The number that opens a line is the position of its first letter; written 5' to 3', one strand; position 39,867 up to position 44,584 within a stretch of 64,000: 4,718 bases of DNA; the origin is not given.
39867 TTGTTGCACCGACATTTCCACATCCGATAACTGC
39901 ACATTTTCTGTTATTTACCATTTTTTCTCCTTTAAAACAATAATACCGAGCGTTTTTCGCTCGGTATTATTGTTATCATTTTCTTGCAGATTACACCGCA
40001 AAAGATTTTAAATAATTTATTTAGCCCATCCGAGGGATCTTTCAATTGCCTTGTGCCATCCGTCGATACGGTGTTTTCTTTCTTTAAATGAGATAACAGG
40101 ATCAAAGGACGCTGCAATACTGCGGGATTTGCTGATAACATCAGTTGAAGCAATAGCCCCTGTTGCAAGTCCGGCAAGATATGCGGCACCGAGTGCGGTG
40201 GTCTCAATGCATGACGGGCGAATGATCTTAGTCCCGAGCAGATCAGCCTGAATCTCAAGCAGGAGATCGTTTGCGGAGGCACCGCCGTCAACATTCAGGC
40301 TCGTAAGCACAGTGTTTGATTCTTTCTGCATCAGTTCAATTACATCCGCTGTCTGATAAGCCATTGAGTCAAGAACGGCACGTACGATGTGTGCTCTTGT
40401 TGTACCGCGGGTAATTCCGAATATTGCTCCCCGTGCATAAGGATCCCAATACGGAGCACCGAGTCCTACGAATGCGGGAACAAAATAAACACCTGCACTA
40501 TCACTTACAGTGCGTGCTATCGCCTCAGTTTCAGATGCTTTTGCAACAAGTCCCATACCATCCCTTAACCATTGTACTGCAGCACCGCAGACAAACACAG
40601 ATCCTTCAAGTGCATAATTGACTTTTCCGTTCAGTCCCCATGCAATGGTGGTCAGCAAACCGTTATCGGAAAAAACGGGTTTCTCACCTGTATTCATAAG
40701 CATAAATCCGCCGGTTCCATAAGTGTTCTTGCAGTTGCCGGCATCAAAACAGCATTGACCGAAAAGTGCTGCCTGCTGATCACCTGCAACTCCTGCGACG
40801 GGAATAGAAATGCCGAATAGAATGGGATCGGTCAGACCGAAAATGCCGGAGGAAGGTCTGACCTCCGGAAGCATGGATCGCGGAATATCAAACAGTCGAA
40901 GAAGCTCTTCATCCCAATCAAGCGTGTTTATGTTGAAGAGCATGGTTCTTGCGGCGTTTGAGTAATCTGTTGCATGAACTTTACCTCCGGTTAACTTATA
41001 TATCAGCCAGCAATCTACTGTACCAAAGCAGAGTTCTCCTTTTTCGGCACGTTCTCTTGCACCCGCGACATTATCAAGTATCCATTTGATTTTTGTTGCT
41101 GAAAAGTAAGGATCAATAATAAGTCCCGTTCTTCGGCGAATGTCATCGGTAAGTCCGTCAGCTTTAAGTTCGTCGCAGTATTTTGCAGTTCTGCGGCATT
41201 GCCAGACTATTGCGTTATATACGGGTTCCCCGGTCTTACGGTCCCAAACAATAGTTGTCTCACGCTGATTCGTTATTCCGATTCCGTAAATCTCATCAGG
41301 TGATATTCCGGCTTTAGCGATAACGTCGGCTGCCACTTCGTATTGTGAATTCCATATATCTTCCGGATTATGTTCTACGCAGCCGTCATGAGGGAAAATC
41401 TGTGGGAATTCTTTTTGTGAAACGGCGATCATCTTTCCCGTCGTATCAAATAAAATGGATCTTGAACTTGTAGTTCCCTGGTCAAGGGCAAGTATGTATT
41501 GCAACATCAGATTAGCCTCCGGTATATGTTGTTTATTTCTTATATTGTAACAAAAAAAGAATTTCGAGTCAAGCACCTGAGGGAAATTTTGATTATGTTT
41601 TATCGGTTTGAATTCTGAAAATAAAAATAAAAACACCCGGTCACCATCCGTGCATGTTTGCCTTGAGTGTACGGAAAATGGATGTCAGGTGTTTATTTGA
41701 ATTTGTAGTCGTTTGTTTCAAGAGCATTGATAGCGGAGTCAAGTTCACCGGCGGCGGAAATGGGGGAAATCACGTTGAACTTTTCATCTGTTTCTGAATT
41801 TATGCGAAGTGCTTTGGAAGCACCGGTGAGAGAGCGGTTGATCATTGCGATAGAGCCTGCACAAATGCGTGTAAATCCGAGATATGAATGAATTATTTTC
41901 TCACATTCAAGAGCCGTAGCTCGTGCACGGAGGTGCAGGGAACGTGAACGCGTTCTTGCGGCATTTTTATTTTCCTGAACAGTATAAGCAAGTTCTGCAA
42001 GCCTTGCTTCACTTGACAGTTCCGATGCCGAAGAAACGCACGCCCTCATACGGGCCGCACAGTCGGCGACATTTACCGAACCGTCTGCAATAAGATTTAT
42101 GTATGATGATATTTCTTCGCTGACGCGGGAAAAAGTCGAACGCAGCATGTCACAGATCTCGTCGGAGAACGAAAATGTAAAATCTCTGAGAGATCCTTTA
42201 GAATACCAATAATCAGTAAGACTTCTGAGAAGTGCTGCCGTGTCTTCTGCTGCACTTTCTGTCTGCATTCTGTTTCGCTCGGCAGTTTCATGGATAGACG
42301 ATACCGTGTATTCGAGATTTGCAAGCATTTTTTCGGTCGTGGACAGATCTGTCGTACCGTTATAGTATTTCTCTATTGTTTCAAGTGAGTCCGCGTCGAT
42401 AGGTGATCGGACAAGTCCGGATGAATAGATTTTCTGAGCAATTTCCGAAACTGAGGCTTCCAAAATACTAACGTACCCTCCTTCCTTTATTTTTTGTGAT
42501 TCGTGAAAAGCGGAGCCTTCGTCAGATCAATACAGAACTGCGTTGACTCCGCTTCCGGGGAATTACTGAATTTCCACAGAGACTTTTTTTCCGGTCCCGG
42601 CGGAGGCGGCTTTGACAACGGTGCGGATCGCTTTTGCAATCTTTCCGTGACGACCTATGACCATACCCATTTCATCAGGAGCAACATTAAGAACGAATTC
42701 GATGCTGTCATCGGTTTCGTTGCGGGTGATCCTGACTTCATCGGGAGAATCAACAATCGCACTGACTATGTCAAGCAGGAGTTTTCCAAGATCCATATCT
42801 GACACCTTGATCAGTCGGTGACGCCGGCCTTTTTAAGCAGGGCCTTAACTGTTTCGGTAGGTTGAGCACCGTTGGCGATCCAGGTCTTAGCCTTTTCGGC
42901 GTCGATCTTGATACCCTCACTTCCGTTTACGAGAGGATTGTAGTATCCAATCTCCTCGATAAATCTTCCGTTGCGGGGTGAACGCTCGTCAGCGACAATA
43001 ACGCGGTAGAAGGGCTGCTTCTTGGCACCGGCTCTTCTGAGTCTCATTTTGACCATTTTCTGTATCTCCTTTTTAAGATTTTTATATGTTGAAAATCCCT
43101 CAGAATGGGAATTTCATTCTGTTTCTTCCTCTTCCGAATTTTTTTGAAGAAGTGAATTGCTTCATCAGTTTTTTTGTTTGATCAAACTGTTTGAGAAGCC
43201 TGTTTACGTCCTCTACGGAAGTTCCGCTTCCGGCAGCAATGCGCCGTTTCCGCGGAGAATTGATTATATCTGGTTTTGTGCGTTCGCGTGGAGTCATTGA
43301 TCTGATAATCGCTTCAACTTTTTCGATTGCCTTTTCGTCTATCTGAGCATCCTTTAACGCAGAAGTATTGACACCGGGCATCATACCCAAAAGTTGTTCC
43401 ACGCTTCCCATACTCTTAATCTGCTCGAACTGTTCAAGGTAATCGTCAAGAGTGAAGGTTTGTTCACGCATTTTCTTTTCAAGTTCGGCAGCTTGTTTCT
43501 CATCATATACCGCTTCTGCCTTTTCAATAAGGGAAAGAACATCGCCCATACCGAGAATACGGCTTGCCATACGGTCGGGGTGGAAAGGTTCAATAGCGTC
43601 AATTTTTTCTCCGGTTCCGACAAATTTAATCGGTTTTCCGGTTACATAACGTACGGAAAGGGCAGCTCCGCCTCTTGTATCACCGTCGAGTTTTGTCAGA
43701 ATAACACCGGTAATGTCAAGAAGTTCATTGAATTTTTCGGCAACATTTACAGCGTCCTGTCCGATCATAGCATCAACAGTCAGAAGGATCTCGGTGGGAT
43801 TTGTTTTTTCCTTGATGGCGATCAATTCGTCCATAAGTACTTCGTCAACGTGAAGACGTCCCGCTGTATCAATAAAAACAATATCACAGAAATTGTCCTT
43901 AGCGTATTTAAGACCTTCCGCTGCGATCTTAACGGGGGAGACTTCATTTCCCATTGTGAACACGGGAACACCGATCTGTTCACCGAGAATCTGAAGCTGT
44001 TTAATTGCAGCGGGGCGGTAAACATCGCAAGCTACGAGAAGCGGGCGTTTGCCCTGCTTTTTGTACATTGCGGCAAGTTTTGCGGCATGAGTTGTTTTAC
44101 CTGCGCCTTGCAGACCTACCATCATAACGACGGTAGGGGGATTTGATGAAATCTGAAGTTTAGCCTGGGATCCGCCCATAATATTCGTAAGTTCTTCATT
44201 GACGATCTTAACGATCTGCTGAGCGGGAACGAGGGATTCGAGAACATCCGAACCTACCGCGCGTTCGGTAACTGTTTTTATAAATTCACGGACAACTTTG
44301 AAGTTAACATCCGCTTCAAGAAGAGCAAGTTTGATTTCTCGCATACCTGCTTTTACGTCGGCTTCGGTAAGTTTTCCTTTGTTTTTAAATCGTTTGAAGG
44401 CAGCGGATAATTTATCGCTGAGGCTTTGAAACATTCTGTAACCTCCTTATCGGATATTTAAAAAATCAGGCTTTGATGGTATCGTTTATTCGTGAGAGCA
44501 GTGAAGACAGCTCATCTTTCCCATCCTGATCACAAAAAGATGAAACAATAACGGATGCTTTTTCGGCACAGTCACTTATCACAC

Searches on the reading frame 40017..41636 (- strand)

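Call 54: search_protein_families(library=pfam, proteins=[window:40017-41636:-], max_evalue=0.00001)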
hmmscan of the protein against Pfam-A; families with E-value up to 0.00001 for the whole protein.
window:40017-41636:- (539 aa): 2 families
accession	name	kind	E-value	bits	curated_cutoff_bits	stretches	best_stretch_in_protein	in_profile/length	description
PF00370.27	FGGY_N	-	9.5e-84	281.3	28.8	1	47-293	1-245/245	FGGY family of carbohydrate kinases, N-terminal domain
PF02782.22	FGGY_C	-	1.3e-43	149.5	27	1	303-491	2-197/198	FGGY family of carbohydrate kinases, C-terminal domain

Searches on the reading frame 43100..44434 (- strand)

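Call 54: search_protein_families(library=pfam, proteins=[window:43100-44434:-], max_evalue=0.00001)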
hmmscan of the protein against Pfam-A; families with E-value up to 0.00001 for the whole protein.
window:43100-44434:- (444 aa): 4 families
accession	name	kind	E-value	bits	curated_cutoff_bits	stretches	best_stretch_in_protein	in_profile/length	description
PF00448.28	SRP54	-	2e-79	266.2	22.7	1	100-295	1-196/196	SRP54-type protein, GTPase domain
PF02978.25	SRP_SPB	-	1.5e-35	121.9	27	1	326-424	1-91/91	Signal peptide binding domain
PF02881.24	SRP54_N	-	9.3e-21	74.3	22.4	1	5-82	1-75/75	SRP54-type protein, helical bundle domain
PF01656.29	CbiA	-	2.3e-07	31.2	25.4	1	110-254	9-88/125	CobQ/CobB/MinD/ParA nucleotide binding domain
